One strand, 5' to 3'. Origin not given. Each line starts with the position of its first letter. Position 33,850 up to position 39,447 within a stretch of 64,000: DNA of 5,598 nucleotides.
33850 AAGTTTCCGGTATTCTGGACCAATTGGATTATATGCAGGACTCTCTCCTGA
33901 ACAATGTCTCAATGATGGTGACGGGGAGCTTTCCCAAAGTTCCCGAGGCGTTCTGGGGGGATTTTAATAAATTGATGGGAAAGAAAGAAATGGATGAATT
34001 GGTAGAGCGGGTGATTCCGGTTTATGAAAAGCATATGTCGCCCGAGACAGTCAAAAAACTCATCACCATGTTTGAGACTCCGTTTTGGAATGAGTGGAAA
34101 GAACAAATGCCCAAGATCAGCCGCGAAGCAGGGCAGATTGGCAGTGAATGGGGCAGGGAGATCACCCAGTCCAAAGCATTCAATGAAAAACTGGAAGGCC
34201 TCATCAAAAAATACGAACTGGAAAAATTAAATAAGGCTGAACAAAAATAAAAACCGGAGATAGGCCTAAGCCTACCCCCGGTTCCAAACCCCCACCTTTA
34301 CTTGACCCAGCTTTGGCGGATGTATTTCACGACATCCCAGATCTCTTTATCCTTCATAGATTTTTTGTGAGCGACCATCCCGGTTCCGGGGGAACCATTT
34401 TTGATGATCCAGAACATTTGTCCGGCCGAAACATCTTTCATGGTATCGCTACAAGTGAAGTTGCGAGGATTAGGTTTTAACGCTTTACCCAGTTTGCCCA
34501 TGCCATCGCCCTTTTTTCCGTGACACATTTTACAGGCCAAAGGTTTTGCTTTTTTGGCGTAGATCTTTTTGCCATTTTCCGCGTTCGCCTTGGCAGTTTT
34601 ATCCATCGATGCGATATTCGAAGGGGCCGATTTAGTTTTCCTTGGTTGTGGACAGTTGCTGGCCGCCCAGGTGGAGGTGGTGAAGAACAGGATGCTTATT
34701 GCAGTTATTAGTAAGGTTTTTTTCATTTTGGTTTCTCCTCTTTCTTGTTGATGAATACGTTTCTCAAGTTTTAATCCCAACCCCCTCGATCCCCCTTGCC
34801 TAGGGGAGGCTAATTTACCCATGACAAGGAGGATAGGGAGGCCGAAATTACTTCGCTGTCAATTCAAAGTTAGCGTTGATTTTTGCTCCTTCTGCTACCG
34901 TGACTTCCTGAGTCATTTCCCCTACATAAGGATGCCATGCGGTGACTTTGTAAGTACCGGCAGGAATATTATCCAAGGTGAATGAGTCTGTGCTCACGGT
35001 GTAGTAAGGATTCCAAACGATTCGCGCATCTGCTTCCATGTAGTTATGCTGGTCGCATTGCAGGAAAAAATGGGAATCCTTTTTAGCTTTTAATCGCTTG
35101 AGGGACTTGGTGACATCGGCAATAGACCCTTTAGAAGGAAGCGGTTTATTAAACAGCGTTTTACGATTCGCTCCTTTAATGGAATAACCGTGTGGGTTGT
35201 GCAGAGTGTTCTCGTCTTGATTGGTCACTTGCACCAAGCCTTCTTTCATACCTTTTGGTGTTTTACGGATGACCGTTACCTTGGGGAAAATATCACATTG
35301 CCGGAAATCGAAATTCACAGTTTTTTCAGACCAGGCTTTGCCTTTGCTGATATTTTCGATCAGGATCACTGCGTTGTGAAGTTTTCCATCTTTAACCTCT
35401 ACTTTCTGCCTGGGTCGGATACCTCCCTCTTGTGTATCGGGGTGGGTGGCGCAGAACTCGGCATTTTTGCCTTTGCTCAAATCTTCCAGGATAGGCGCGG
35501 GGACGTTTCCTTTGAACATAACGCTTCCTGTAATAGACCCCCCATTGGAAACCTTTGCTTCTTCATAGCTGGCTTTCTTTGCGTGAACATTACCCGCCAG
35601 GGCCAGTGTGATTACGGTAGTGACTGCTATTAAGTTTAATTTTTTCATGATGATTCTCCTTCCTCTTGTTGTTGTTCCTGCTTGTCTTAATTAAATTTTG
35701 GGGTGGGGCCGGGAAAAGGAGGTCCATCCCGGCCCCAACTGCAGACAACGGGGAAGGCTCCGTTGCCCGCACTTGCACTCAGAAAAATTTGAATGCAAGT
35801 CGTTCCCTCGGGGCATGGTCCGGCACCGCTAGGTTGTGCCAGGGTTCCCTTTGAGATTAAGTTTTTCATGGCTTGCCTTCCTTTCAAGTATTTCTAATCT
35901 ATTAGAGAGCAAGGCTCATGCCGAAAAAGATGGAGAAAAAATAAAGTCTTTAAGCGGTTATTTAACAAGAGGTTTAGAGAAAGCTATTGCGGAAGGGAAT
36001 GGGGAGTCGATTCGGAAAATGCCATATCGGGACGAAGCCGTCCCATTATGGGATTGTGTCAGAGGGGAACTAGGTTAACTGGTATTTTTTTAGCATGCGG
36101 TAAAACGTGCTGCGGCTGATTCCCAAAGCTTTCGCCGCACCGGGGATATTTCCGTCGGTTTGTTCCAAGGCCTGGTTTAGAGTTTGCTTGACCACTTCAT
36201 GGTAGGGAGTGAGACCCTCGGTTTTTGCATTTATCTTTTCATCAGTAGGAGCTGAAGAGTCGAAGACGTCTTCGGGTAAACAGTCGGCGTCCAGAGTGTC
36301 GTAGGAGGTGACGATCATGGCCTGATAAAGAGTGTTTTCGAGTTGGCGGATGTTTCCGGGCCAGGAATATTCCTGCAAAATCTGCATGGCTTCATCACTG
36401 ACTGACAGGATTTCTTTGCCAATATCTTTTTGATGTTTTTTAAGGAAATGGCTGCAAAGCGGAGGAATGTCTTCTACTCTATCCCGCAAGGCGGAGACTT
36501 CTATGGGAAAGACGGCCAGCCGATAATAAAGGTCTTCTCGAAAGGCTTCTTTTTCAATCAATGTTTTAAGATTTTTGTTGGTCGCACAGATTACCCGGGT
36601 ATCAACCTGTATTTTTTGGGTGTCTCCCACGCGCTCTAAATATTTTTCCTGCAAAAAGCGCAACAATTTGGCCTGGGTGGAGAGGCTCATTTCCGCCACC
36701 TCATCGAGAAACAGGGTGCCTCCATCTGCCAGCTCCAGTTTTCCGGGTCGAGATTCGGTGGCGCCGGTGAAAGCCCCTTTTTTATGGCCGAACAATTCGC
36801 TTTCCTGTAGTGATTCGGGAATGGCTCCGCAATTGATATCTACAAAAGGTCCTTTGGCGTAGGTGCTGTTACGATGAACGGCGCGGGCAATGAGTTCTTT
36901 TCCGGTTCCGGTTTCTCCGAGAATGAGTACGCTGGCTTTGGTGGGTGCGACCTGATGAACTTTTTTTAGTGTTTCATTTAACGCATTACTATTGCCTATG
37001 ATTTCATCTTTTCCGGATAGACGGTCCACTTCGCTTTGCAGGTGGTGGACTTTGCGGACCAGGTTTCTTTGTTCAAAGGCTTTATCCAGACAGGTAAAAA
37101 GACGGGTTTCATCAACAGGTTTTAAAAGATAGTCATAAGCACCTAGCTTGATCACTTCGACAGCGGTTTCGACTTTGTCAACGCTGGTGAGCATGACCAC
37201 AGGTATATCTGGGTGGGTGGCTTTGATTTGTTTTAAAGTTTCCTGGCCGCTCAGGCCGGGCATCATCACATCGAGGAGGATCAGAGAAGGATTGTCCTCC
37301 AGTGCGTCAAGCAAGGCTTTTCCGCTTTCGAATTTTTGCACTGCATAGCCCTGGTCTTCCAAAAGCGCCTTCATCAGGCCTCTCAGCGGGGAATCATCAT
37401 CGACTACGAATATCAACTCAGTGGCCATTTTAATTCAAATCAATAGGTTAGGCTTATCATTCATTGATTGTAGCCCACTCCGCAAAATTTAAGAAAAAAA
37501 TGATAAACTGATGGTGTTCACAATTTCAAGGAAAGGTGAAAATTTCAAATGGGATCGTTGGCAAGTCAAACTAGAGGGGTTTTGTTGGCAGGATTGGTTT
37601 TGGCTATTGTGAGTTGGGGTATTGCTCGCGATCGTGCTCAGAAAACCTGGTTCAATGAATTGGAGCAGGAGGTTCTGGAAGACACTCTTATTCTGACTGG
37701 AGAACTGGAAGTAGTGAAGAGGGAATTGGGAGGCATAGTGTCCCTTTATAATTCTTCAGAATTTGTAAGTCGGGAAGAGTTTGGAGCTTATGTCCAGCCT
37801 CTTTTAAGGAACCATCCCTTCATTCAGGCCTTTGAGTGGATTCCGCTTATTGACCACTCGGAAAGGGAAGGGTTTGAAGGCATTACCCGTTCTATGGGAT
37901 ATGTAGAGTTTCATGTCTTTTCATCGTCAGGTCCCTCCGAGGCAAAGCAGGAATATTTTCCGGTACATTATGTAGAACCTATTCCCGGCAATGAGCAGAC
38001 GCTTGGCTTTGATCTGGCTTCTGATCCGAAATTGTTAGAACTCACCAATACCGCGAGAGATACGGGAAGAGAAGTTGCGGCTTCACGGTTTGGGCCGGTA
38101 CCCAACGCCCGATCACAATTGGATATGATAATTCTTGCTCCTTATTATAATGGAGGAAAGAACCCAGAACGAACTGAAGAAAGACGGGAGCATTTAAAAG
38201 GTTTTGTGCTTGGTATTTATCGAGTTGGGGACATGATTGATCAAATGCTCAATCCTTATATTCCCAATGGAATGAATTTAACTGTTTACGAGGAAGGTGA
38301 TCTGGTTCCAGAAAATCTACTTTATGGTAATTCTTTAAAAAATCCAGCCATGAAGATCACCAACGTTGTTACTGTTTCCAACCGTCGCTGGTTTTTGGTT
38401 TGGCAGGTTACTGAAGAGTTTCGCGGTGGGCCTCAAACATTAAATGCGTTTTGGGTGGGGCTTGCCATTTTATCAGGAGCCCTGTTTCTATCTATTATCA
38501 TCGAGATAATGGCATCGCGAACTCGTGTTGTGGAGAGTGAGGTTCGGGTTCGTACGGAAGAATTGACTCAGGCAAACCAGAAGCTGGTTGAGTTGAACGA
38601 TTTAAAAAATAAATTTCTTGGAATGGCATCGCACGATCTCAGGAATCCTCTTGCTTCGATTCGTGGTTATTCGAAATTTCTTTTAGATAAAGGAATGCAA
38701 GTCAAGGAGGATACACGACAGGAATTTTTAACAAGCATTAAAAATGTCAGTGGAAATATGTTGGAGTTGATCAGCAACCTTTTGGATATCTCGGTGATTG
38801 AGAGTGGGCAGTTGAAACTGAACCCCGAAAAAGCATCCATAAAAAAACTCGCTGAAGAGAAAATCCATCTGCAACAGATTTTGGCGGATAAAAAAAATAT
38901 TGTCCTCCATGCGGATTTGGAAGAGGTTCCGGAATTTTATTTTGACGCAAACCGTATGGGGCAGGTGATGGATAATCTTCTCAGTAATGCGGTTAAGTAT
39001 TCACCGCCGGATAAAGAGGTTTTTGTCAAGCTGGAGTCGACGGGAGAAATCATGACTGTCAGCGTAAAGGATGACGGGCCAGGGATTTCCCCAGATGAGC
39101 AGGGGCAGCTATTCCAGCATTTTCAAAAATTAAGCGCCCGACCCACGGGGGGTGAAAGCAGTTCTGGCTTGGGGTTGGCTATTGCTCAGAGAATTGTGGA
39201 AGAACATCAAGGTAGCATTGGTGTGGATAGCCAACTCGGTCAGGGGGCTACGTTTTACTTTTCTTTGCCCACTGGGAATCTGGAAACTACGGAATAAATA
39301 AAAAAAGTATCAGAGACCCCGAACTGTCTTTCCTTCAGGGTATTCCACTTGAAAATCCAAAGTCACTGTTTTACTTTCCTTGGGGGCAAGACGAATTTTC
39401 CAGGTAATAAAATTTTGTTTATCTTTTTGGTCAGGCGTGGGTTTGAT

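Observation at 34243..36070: Sigma-54 operon: 60-aa Cys/Gly/Pro-rich ORF, amicyanin-like cupredoxin and cytochrome c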

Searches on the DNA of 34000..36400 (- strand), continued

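Call 80: search_rna_families(sources=[L003, L010, L018, L024], threshold=evalue, max_evalue=1)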
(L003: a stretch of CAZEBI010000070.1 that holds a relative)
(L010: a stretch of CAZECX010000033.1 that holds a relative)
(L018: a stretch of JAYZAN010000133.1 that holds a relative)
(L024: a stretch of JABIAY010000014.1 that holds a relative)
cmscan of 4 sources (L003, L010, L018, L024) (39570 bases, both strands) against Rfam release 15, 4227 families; matches with E-value up to 1: 0.
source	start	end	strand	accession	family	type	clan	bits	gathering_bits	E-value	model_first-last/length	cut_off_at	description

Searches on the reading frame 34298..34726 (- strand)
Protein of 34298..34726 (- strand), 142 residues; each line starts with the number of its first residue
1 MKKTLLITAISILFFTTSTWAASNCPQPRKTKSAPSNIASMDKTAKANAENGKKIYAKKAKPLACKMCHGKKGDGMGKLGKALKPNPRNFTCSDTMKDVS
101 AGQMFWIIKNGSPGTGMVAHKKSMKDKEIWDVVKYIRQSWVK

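Call 3: search_protein_families(library=pfam, proteins=[window:34298-34726:-], max_evalue=0.1)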
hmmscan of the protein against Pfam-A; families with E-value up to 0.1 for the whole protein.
window:34298-34726:- (142 aa): 4 families
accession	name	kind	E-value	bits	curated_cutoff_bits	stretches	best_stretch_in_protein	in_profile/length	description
PF00034.26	Cytochrom_C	-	7.4e-13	50.1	21.3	1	49-140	1-90/90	Cytochrome c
PF13442.11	Cytochrome_CBB3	-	2.8e-11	44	27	1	47-136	1-68/68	Cytochrome C oxidase, cbb3-type, subunit III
PF09086.16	DUF1924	-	0.005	17.6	22.5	1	44-82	3-49/96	Domain of unknown function (DUF1924)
PF12393.13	Dr_adhesin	-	0.016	15.9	25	1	1-21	1-21/21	Dr family adhesin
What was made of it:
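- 34298..34726 (-): 142-aa mono-haem class I cytochrome c with a signal peptide. The CKMCH motif is at 34520-34534. Pfam: Cytochrom_C 7e-13, 50 bits against a cut-off of 21 (call 3).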

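Call 4: search_protein_families(library=ncbifam, proteins=[window:34298-34726:-], max_evalue=0.1)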
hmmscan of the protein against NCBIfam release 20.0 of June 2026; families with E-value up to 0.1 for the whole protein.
window:34298-34726:- (142 aa): 11 families
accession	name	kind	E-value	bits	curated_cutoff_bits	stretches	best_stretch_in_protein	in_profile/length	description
NF033864.1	cytochrome579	equivalog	5e-13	49.2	280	1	50-137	50-137/179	cytochrome 579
NF011054.0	PRK14486.1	equivalog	1.7e-08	34.3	447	1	47-138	213-289/294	putative bifunctional cbb3-type cytochrome c oxidase subunit II/cytochrome c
TIGR00782.1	ccoP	equivalog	0.00036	20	179.95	1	42-137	196-279/285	cytochrome-c oxidase, cbb3-type subunit III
NF045930.1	Cytc6PetJCyano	equivalog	0.00055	19.8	135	1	43-137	22-103/110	cytochrome c6 PetJ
NF052248.1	SorU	equivalog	0.0008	19.6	100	1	52-135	1-71/72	SorU family sulfite dehydrogenase c-type cytochrome subunit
TIGR03872.1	cytochrome_MoxG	equivalog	0.0011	19.1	147.8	1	46-138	41-120/133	cytochrome c(L), periplasmic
NF050122.1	bc1_QcrC_actin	exception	0.0032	16.8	200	1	34-83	26-69/253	cytochrome bc1 complex diheme cytochrome c subunit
TIGR04484.1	thiosulf_SoxA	equivalog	0.006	15.9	110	1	33-72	92-133/212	sulfur oxidation c-type cytochrome SoxA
NF041697.1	Shig_StxB_1a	exception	0.039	14.2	204.3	0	1-25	1-24/89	Shiga toxin Stx1a subunit B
TIGR02603.1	CxxCH_TIGR02603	domain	0.042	13.9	68.15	0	47-76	1-25/134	putative heme-binding domain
NF033659.0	Shiga_Stx1B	exception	0.084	13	175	0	1-25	1-24/89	Shiga toxin Stx1 subunit B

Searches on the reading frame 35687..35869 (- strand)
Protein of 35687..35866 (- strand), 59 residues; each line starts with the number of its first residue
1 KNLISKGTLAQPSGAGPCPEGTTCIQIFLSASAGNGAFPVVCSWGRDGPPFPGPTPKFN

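Call 3: search_protein_families(library=pfam, proteins=[window:35687-35866:-], max_evalue=0.1)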
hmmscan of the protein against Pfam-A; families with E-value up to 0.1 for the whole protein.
window:35687-35866:- (59 aa): 0 families

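Call 4: search_protein_families(library=ncbifam, proteins=[window:35687-35866:-], max_evalue=0.1)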
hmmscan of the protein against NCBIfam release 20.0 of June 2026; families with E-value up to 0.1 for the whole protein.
window:35687-35866:- (59 aa): 0 families

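Call 6: find_homologous_proteins(query=window:35690-35869:-, max_evalue=1)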
Query seq(60 aa) (60 aa): 3 proteins with E <= 1 among 3 candidates.
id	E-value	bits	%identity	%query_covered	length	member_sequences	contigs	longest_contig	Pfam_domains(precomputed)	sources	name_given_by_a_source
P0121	3.7e-33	130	97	100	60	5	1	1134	-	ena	-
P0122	1.3e-28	115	88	100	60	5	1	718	-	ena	-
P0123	6.7e-16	75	67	100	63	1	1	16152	-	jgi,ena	jgi:hypothetical protein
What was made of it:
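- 35687..35869 (-): 60-aa ORF: not a conserved protein. It may or may not be translated as an upstream ORF. Only 3 near-identical database relatives (call 6).
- Three database proteins share 67-97% identity (call 6).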

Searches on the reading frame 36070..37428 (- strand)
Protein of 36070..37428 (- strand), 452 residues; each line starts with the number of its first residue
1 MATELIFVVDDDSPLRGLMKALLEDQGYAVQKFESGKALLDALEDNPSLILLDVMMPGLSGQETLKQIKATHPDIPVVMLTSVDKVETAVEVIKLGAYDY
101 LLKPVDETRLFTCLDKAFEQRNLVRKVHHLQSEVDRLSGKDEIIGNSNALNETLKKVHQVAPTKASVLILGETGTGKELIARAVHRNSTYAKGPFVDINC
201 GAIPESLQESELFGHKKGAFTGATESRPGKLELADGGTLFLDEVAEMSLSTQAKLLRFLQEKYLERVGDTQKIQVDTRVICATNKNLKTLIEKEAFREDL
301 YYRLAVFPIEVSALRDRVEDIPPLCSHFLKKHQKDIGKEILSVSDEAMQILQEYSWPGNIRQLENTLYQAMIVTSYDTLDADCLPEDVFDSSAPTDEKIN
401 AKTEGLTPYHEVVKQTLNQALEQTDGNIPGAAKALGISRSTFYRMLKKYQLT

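Call 3: search_protein_families(library=pfam, proteins=[window:36070-37428:-], max_evalue=0.1)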
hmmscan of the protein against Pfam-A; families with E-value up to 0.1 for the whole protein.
window:36070-37428:- (452 aa): 23 families
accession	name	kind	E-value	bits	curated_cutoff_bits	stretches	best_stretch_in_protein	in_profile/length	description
PF00158.32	Sigma54_activat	-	1e-72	243.7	20.2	1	143-310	1-168/168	Sigma-54 interaction domain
PF00072.30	Response_reg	-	3.9e-29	101.5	30.2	1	6-112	1-108/111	Response regulator receiver domain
PF25601.1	AAA_lid_14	-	5.8e-25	87.4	27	1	315-396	1-82/87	AAA+ ATPase lid domain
PF14532.12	Sigma54_activ_2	-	2.7e-22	79.9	25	1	144-314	1-138/138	Sigma-54 interaction domain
PF02954.25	HTH_8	-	1.2e-10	41.4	22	1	414-449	7-42/42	Bacterial regulatory protein, Fis family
PF07728.20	AAA_5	-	3.5e-08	34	22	1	167-286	2-124/139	AAA domain (dynein-related subfamily)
PF01078.27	Mg_chelatase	-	1.5e-06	28.2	20.3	1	221-284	92-157/207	Magnesium chelatase, subunit ChlI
PF00004.35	AAA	-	5.1e-06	27.4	21.2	1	167-290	1-114/131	ATPase family associated with various cellular activities (AAA)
PF13384.12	HTH_23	-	0.00011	22.4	24.6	1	426-450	18-42/50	Homeodomain-like domain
PF07724.20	AAA_2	-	0.00063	20.2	27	1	164-293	3-133/166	AAA domain (Cdc48 subfamily)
PF13551.12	HTH_29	-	0.00077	19.9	28.1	1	425-450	12-37/64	Winged helix-turn helix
PF13191.12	AAA_16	-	0.0018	19.2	32.6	1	148-203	10-63/167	AAA ATPase domain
PF00493.29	MCM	-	0.002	17.7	23.3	1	163-293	56-181/224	MCM P-loop domain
PF13518.12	HTH_28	-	0.0024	18.4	25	1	417-450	6-37/52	Helix-turn-helix domain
PF06490.17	FleQ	-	0.0047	17.7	22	1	6-90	2-85/108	Flagellar regulatory protein FleQ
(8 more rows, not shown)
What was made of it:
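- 36070..37428 (-): NtrC-family sigma-54 activator (receiver, AAA+ sigma-54 interaction domain, Fis-type HTH). Pfam: Sigma54_activat 1e-72, Response_reg, HTH_8 (call 3).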

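Call 4: search_protein_families(library=ncbifam, proteins=[window:36070-37428:-], max_evalue=0.1)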
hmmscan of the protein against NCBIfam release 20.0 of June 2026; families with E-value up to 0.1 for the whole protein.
window:36070-37428:- (452 aa): 128 families (the best 25 are shown)
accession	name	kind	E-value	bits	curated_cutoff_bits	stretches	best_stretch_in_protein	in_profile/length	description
NF008469.0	PRK11361.1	equivalog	6.6e-126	420.7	714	1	3-451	4-456/461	acetoacetate metabolism transcriptional regulator AtoC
TIGR01818.1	ntrC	equivalog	1.4e-121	406.5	558.6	1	6-442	1-456/463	nitrogen regulation protein NR(I)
TIGR02915.1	PEP_resp_reg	equivalog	4.5e-119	398.2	502.6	1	6-451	1-444/445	PEP-CTERM-box response regulator transcription factor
NF041946.1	LuxO_transreg_Vib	equivalog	2.7e-112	375.9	800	1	9-450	2-461/463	quorum-sensing sigma-54 dependent transcriptional regulator LuxO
NF051870.1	NAssimRespRegNtrX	equivalog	1.7e-111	373.3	600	1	6-448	4-449/452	nitrogen assimilation response regulator NtrX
NF041552.1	TF_PrdR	equivalog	2.1e-111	373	795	1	124-450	248-577/577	sigma-54 dependent transcriptional regulator PrdR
NF007689.0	PRK10365.1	equivalog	3.6e-111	372.1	760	1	6-444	8-437/441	sigma-54-dependent response regulator transcription factor ZraR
NF008176.1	PRK10923.1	equivalog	5.3e-104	348.4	620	1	3-397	3-394/469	nitrogen regulation protein NR(I)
NF003451.0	PRK05022.1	equivalog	9.2e-103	344.7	476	1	131-451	180-510/512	nitric oxide reductase transcriptional regulator NorR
TIGR01817.1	nifA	equivalog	7.7e-102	341.8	528.85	1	117-385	174-439/534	nif-specific transcriptional activator NifA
NF011695.0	PRK15115.1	equivalog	5.4e-98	328.6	763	1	6-451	9-438/445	two-component system response regulator GlrR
NF038308.1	RNA_repair_RtcR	equivalog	1.2e-94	318.1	650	1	85-443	122-505/530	RNA repair transcriptional activator RtcR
NF049963.1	RespRegFlgRCampy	domain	1.2e-93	314.3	750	1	7-451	4-429/429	fla regulon two-component system response regulator FlgR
NF050807.1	TransRegFlbDCaul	equivalog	1.1e-91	308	750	1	25-450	22-439/454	sigma-54-dependent transcriptional regulator FlbD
TIGR02329.1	propionate_PrpR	equivalog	2.3e-86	290.5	499.2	1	139-448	210-526/526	propionate catabolism operon regulatory protein PrpR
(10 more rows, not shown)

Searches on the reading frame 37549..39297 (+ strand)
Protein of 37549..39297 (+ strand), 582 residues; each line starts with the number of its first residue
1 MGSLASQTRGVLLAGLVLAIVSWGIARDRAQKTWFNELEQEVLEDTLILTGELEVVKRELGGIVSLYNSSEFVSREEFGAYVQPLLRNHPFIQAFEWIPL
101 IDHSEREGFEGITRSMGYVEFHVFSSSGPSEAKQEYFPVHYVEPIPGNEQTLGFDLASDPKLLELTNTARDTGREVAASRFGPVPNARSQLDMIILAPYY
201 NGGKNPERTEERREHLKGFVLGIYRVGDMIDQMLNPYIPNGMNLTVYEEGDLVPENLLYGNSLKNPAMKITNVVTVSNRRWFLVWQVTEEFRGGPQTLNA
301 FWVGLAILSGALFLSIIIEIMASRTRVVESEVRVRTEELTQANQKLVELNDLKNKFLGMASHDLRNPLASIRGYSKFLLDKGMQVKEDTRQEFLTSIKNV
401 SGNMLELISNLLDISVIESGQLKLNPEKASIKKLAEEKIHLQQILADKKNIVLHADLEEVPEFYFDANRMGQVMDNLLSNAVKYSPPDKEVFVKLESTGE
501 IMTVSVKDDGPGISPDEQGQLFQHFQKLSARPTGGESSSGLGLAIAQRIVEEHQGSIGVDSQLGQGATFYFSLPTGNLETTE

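Call 3: search_protein_families(library=pfam, proteins=[window:37549-39297:+], max_evalue=0.1)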
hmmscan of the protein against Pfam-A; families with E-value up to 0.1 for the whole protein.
window:37549-39297:+ (582 aa): 4 families
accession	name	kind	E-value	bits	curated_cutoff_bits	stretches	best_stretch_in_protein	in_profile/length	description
PF03924.19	CHASE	-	8.4e-40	137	25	1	73-259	3-189/189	CHASE domain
PF02518.31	HATPase_c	-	2.4e-27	96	26.4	1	466-575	2-109/111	Histidine kinase-, DNA gyrase B-, and HSP90-like ATPase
PF00512.31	HisKA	-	2e-15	57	26.9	1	353-420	2-66/66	His Kinase A (phospho-acceptor) domain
PF13581.12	HATPase_c_2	-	1.2e-05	25.7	27.4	1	474-554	36-113/127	Histidine kinase-like ATPase domain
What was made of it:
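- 37549..39297 (+): Sensor histidine kinase with a periplasmic CHASE domain, divergent from the operon. Pfam: CHASE 8e-40, HisKA, HATPase_c (call 3).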

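Call 4: search_protein_families(library=ncbifam, proteins=[window:37549-39297:+], max_evalue=0.1)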
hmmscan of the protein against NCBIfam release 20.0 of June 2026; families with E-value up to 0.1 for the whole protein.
window:37549-39297:+ (582 aa): 84 families (the best 25 are shown)
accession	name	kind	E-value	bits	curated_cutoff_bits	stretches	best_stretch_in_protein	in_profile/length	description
NF046044.1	PnpS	equivalog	2e-51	175.2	400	1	346-574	163-390/390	two-component system histidine kinase PnpS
NF038297.2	hybrid_HK_HrmK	equivalog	6.8e-49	167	725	1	333-577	215-459/607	hybrid histidine kinase/response regulator HrmK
NF033092.0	HK_WalK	equivalog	1.2e-46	159.5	725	1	351-574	370-593/594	cell wall metabolism sensor histidine kinase WalK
TIGR02966.1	phoR_proteo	equivalog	1.9e-44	152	334.2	1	345-572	106-332/333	phosphate regulon sensor histidine kinase PhoR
NF006800.0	PRK09303.1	equivalog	4.4e-44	151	342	1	338-575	136-377/383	histidine kinase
NF047874.1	MASE3_PAS_HK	subfamily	4.6e-44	151.3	560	1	334-579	379-629/655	MASE3 domain-containing sensor histidine kinase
TIGR02956.1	TMAO_torS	equivalog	6.1e-44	150.4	676.5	1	338-575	449-682/967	TMAO reductase system sensor histidine kinase/response regulator TorS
NF011874.0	PRK15347.1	equivalog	1.2e-41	142.7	852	1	321-577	366-616/921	two component system sensor kinase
NF008318.0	PRK11107.1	equivalog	2.9e-37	128.2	890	1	336-574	276-517/920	two-component sensor histidine kinase BarA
NF053520.1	HK_Porph_FimS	equivalog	9.4e-37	126.5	600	1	332-574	373-616/618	sensor histidine kinase FimS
NF008312.0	PRK11100.1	equivalog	3.1e-36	125.2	356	1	330-574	234-473/477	two-component system sensor histidine kinase CreC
NF045595.1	HK_scytonemin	equivalog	1.1e-35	123.2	865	1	337-575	399-635/637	scytonemin biosynthesis sensor histidine kinase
NF041880.1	EPS_EpsF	equivalog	1.1e-35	123.1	900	1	342-574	263-492/492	response regulator EpsF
NF033091.0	HK_VanS_ACDEFG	equivalog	3e-35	121.8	400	1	327-565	48-285/293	vancomycin resistance histidine kinase VanS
NF047465.1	hybrid_HK_LvrA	exception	4e-35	121.1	1200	1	329-574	178-421/819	hybrid histidine kinase/response regulator LvrA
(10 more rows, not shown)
